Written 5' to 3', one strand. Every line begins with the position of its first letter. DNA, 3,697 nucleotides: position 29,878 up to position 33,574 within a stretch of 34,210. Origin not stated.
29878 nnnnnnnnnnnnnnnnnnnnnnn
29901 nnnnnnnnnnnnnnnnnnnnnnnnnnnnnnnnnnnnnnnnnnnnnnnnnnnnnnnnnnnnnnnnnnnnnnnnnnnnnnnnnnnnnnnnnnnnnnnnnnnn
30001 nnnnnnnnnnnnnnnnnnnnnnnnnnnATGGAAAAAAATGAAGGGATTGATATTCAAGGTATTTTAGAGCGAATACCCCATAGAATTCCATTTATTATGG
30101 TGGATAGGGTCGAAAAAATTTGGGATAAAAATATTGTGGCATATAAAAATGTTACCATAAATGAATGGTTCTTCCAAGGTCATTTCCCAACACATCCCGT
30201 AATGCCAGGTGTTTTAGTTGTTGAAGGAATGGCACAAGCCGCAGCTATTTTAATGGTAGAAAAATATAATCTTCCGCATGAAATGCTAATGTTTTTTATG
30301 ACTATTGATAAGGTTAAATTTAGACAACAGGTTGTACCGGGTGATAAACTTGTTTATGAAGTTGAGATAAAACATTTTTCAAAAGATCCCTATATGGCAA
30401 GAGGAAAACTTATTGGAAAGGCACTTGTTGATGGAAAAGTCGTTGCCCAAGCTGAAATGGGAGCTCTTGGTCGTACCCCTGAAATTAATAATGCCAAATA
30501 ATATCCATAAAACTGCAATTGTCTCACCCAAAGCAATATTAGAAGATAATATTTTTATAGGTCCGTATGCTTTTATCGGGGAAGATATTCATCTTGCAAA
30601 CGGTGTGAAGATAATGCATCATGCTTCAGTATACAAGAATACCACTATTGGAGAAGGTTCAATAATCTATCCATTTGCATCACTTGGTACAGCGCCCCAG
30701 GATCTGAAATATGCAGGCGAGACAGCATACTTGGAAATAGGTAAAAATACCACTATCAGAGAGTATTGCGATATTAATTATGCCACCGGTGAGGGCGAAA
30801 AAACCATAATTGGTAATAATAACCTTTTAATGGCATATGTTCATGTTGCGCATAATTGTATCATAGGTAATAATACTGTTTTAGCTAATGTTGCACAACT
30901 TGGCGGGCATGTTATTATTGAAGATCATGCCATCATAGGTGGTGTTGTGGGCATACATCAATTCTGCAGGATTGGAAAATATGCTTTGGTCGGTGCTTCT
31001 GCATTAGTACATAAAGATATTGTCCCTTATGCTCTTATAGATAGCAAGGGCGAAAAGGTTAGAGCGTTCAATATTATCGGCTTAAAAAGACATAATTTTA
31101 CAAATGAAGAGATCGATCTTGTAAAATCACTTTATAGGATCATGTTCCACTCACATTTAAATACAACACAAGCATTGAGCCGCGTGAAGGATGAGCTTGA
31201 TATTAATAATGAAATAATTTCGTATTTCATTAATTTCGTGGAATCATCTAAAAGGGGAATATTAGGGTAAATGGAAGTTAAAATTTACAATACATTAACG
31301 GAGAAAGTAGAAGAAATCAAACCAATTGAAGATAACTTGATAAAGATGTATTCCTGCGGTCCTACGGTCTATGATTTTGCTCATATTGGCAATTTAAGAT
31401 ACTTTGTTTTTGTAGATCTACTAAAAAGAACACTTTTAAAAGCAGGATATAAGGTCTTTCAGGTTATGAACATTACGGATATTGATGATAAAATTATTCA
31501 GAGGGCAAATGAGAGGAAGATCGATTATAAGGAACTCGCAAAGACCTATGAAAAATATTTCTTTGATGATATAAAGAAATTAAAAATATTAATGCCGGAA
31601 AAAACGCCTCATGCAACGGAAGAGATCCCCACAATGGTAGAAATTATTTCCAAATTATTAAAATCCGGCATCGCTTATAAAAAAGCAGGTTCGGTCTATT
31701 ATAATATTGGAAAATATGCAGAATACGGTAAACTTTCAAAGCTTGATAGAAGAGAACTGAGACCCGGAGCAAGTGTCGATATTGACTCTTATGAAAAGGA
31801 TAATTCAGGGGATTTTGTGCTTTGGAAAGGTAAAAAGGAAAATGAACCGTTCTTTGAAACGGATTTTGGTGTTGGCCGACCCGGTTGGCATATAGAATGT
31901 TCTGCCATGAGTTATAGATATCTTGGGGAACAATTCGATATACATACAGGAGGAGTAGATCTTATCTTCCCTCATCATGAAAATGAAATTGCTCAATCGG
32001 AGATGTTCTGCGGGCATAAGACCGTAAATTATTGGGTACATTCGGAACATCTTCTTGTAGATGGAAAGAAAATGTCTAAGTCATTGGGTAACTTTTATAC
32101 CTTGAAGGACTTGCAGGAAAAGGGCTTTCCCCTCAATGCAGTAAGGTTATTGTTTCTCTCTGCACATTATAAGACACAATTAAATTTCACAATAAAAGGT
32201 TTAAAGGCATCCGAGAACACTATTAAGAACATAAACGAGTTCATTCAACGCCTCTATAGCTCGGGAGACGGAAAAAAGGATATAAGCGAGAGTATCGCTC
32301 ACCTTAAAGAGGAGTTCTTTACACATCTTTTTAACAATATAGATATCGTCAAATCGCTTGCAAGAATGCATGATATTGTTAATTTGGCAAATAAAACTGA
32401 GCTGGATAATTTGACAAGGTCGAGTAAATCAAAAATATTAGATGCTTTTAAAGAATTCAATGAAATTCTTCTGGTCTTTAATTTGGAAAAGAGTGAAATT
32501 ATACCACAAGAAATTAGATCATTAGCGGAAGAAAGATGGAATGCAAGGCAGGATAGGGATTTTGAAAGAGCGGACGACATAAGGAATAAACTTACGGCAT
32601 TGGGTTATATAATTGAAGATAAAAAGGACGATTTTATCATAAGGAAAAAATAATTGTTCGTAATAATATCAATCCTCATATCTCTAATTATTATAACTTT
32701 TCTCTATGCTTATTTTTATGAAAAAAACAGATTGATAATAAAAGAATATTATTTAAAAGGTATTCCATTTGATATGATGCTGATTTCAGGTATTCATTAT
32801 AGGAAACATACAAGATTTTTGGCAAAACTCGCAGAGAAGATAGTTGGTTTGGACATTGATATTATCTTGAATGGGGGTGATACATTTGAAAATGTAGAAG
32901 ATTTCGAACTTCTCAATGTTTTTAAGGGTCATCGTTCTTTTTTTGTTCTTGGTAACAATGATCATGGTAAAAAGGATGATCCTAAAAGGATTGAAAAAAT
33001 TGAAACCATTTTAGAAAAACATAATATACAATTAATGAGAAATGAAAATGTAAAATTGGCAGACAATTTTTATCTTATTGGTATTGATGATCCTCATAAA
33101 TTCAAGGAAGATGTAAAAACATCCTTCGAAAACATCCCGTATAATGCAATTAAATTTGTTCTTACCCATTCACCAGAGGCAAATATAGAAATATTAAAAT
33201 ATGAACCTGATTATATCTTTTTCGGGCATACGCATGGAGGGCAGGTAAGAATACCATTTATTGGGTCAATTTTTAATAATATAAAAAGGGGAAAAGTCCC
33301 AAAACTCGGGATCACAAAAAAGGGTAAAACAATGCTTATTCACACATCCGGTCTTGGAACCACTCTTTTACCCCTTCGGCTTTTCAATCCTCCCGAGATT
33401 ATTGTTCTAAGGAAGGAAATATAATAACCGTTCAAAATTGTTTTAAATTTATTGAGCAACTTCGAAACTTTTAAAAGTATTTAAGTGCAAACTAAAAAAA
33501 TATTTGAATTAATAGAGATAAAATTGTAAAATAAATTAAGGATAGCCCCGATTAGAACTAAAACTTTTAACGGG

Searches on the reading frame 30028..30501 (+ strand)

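Call 15: search_protein_families(library=pfam, proteins=[window:30028-30501:+], max_evalue=0.001)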
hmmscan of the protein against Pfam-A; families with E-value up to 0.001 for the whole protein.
window:30028-30501:+ (157 aa): 2 families
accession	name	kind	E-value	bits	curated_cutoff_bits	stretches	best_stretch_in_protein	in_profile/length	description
PF07977.19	FabA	-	8.6e-38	129.5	23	1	16-143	1-138/138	FabA-like domain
PF22818.2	ApeI-like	-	6.6e-05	23.6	28.5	1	47-112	27-84/119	ApeI dehydratase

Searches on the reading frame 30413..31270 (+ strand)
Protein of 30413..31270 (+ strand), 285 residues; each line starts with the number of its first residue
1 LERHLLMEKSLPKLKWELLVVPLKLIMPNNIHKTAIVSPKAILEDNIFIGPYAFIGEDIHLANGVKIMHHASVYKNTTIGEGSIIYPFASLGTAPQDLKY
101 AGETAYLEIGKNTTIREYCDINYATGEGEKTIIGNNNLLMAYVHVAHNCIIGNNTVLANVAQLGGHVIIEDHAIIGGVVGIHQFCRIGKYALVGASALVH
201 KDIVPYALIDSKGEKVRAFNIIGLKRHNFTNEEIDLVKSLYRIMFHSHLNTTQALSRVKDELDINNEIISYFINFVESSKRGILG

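Call 45: search_protein_families(library=pfam, proteins=[window:30413-31270:+], max_evalue=0.001)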
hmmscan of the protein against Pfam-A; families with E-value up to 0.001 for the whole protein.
window:30413-31270:+ (285 aa): 5 families
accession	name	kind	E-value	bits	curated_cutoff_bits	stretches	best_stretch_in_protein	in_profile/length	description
PF00132.30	Hexapep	-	1.9e-25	87.9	27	3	131-159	2-30/36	Bacterial transferase hexapeptide (six repeats)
PF13720.11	Acetyltransf_11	-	3.3e-20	72.7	24.5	1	202-283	1-81/82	Udp N-acetylglucosamine O-acyltransferase; Domain 2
PF25084.1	LbH_EIF2B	-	6.7e-08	32.9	54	1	111-203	8-103/105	EIF2B subunit epsilon LbH domain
PF25087.1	GMPPB_C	-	0.00049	20.2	39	0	144-178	58-92/110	GMPPB C-terminal domain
PF21711.3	DCTN5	-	0.00053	20.1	40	0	132-161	97-126/182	Dynactin subunit 5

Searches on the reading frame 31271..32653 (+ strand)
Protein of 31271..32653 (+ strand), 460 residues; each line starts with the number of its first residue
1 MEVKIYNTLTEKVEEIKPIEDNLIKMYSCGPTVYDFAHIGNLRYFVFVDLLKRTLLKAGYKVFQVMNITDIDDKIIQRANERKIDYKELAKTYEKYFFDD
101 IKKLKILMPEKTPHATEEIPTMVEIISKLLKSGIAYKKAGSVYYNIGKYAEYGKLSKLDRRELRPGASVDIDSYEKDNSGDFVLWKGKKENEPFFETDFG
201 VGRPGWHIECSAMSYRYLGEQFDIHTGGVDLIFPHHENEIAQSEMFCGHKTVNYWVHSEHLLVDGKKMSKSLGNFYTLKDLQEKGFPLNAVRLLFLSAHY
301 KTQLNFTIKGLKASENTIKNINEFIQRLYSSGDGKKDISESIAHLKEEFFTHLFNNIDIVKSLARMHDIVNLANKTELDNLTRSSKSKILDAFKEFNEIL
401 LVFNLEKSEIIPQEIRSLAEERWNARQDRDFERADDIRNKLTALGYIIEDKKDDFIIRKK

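Call 45: search_protein_families(library=pfam, proteins=[window:31271-32653:+], max_evalue=0.001)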
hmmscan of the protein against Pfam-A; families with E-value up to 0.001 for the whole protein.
window:31271-32653:+ (460 aa): 4 families
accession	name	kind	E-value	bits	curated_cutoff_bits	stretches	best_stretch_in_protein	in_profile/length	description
PF01406.26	tRNA-synt_1e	-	2.7e-110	368.9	27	1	16-314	2-299/301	tRNA synthetases class I (C) catalytic domain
PF09334.17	tRNA-synt_1g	-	1.2e-12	47.7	20.1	2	36-145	13-123/391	tRNA synthetases class I (M)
PF23493.1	CysS_C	-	1e-05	25.9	23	1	412-454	5-47/51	Cysteinyl-tRNA ligase anticodon binding domain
PF01921.24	tRNA-synt_1f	-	4.2e-05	23.1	27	0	259-317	273-331/360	tRNA synthetases class I (K)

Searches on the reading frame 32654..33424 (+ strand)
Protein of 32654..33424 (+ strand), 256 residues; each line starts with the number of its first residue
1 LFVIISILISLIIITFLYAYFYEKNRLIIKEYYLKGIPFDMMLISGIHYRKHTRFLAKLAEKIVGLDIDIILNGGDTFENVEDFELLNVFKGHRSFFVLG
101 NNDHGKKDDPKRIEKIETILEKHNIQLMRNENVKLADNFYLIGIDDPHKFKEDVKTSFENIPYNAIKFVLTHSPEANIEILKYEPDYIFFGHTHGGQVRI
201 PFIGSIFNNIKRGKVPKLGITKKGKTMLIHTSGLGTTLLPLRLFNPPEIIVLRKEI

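Call 45: search_protein_families(library=pfam, proteins=[window:32654-33424:+], max_evalue=0.001)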
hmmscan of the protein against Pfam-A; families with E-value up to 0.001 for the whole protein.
window:32654-33424:+ (256 aa): 2 families
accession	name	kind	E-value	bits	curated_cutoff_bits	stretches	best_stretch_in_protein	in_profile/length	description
PF12850.12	Metallophos_2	-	5.5e-08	33.4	27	1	42-196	4-119/154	Calcineurin-like phosphoesterase superfamily domain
PF00149.33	Metallophos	-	3.6e-07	31.2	21.5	1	47-195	9-190/191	Calcineurin-like phosphoesterase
